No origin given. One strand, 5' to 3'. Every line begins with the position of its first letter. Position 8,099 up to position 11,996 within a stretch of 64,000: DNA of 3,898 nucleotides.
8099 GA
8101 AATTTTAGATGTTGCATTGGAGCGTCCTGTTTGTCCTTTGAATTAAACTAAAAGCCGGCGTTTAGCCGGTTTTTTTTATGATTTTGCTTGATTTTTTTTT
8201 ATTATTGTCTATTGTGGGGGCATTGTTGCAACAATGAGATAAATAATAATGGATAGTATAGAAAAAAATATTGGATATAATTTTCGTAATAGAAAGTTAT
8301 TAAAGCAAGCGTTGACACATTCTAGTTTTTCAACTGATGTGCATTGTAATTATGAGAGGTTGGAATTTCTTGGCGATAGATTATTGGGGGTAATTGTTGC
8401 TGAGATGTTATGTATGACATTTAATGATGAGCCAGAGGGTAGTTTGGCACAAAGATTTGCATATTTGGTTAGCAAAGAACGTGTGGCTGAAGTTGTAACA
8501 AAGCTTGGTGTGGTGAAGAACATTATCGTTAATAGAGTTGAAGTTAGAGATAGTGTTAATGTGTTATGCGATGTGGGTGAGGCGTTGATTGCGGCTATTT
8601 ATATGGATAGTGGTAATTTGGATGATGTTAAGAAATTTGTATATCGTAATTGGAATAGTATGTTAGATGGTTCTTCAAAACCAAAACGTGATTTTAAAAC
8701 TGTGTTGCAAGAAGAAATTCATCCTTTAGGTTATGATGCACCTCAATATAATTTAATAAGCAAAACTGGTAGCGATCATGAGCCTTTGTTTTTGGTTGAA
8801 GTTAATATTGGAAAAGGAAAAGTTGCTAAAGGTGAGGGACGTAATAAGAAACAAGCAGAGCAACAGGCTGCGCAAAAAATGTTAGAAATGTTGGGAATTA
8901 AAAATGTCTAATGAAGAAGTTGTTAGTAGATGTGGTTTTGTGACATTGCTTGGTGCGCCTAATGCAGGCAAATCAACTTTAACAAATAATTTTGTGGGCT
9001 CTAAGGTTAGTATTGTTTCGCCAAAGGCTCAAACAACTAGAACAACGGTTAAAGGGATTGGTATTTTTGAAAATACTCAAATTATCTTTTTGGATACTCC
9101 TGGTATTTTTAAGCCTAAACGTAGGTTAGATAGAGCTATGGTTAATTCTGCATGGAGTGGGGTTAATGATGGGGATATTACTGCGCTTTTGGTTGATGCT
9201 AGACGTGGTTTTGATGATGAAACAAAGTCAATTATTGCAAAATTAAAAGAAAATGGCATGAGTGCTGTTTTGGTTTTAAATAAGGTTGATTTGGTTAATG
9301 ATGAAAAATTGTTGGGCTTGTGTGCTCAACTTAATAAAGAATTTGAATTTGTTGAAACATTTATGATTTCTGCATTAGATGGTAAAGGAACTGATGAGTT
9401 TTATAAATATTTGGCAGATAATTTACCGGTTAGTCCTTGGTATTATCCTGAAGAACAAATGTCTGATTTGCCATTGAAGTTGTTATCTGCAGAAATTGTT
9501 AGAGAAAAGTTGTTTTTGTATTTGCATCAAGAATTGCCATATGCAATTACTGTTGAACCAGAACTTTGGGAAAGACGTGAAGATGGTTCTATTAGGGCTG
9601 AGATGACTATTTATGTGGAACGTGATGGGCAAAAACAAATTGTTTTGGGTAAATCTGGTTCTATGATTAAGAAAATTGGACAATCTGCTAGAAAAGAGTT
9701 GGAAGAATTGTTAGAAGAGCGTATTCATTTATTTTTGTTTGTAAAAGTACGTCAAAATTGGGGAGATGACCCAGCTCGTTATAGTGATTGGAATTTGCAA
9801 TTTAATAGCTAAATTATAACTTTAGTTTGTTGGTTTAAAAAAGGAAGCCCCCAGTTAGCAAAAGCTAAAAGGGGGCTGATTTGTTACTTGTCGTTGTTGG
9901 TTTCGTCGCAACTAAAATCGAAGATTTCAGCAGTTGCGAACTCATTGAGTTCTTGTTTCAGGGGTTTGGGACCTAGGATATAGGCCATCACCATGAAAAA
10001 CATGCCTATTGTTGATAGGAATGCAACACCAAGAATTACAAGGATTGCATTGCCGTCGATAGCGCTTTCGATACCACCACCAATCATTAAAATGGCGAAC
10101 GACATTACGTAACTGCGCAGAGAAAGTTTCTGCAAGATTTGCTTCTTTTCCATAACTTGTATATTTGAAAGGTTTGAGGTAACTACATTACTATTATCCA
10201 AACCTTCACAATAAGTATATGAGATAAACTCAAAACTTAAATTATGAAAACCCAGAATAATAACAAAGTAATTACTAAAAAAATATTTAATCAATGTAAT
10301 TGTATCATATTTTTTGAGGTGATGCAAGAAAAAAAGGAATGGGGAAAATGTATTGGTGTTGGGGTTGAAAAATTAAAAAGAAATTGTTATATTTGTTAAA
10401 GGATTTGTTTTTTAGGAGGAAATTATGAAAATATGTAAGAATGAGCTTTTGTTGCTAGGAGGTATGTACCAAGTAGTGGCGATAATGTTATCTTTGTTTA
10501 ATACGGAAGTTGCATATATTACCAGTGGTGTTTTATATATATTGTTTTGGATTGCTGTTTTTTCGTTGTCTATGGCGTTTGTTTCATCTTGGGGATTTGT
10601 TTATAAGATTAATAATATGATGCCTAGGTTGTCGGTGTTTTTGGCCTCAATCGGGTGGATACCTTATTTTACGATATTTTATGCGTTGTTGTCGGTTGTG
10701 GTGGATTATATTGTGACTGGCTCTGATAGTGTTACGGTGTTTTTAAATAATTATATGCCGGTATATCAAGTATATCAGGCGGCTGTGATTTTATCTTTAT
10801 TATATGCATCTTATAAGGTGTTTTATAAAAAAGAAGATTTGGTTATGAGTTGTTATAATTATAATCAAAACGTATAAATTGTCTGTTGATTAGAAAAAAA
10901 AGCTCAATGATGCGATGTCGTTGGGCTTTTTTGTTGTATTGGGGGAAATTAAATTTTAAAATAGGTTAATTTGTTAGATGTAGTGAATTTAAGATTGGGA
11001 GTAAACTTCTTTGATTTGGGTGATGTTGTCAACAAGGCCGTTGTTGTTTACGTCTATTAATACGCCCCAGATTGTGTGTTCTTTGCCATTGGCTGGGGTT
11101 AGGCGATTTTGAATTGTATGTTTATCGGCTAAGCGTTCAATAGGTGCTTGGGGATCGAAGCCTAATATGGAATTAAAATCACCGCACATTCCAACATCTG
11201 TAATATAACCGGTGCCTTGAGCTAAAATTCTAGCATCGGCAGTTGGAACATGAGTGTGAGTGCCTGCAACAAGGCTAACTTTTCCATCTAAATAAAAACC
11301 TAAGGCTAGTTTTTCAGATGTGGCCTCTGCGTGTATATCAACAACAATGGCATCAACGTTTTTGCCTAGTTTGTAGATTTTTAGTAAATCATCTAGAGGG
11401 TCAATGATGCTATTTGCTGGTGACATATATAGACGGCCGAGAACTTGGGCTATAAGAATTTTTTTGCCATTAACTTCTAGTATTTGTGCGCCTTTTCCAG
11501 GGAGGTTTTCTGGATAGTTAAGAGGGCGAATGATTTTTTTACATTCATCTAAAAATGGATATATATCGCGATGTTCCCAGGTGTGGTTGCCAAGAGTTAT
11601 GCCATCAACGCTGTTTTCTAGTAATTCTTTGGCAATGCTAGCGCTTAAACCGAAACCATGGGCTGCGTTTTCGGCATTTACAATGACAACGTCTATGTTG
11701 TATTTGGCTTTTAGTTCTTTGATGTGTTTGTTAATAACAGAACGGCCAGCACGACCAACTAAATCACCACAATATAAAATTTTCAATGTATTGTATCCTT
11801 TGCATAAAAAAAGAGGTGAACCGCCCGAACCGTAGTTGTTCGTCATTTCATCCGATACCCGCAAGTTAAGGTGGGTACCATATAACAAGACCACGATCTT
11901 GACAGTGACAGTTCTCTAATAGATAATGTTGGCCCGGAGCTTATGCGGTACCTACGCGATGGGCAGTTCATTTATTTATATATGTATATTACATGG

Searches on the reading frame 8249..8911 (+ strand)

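Call 50: search_protein_families(library=ncbifam, proteins=[window:8249-8911:+], max_evalue=0.00001)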
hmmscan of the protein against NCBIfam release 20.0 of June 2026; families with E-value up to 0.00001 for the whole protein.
window:8249-8911:+ (220 aa): 2 families
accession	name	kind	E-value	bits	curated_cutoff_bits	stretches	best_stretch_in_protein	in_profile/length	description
TIGR02191.1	RNaseIII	equivalog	6.9e-59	199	166.25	1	5-214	2-218/219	ribonuclease III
TIGR04238.1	seadorna_dsRNA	equivalog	3e-07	30.4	125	1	149-214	2-66/201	seadornavirus double-stranded RNA-binding protein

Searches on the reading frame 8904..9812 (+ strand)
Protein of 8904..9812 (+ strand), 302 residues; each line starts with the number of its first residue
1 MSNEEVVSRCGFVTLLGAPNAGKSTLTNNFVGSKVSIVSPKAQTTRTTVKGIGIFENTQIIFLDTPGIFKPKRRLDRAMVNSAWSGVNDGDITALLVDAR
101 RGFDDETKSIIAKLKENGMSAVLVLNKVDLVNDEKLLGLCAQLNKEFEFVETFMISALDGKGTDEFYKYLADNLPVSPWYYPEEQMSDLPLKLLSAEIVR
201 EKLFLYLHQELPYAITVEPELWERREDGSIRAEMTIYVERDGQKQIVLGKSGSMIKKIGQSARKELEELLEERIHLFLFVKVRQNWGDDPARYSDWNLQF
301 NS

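Call 50: search_protein_families(library=ncbifam, proteins=[window:8904-9812:+], max_evalue=0.00001)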
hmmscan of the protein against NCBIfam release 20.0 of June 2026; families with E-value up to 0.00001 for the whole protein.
window:8904-9812:+ (302 aa): 22 families
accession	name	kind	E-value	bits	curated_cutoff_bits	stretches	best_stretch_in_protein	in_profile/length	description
NF000908.1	PRK00089.1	equivalog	6.4e-107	357.2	237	1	9-295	2-288/291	GTPase Era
TIGR00436.1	era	equivalog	1.5e-73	247.5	116.25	1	11-281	1-270/270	GTPase Era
TIGR03594.1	GTPase_EngA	equivalog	2.7e-29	102.4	306.7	1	13-169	178-341/432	ribosome biogenesis GTPase Der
TIGR00231.1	small_GTP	domain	3e-27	95.4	42.5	1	10-170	3-162/164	GTP-binding protein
TIGR03918.1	GTP_HydF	equivalog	1e-19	70.6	325.55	1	13-176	10-169/392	[FeFe] hydrogenase H-cluster maturation GTPase HydF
NF003661.0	PRK05291.1-3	equivalog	3e-19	69.7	380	1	13-173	219-369/448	tRNA uridine-5-carboxymethylaminomethyl(34) synthesis GTPase MnmE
TIGR00450.1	mnmE_trmE_thdF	equivalog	4.4e-17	62.3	252.6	1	13-135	212-333/446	tRNA uridine-5-carboxymethylaminomethyl(34) synthesis GTPase MnmE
NF002828.0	PRK03003.1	equivalog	5.6e-17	61.5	631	1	12-177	42-203/477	ribosome biogenesis GTPase Der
NF007071.0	PRK09518.1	equivalog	1.2e-16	60.4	953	1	10-168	271-425/706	bifunctional cytidylate kinase/GTPase Der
TIGR03596.1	GTPase_YlqF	equivalog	6.2e-12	45.5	208.2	1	14-74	122-179/276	ribosome biogenesis GTPase YlqF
TIGR03156.1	GTP_HflX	equivalog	8.3e-11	41.4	216.75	1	12-173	191-350/351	GTPase HflX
TIGR03598.1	GTPase_YsxC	equivalog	1.4e-10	41.2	124.45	1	13-170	21-185/186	ribosome biogenesis GTP-binding protein YihA/YsxC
TIGR02729.1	Obg_CgtA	equivalog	6.6e-10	38.5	280.25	1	13-172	160-326/329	Obg family GTPase CgtA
NF008956.1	PRK12299.1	equivalog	2.9e-09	36.3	300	1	13-172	161-323/327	GTPase ObgE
TIGR02528.1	EutP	subfamily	3.8e-07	30.4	138.35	1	13-171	3-141/142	EutP/PduV family microcompartment system protein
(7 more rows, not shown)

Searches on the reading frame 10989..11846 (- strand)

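Call 51: search_protein_families(library=ncbifam, proteins=[window:10989-11846:-], max_evalue=0.00001)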
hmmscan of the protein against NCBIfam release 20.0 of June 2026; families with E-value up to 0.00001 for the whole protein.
window:10989-11846:- (285 aa): 1 family
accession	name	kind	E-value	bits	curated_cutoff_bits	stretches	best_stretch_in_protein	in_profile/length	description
TIGR00282.1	TIGR00282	hypoth_equivalog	1e-81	274.2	254.15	1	21-269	1-246/266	TIGR00282 family metallophosphoesterase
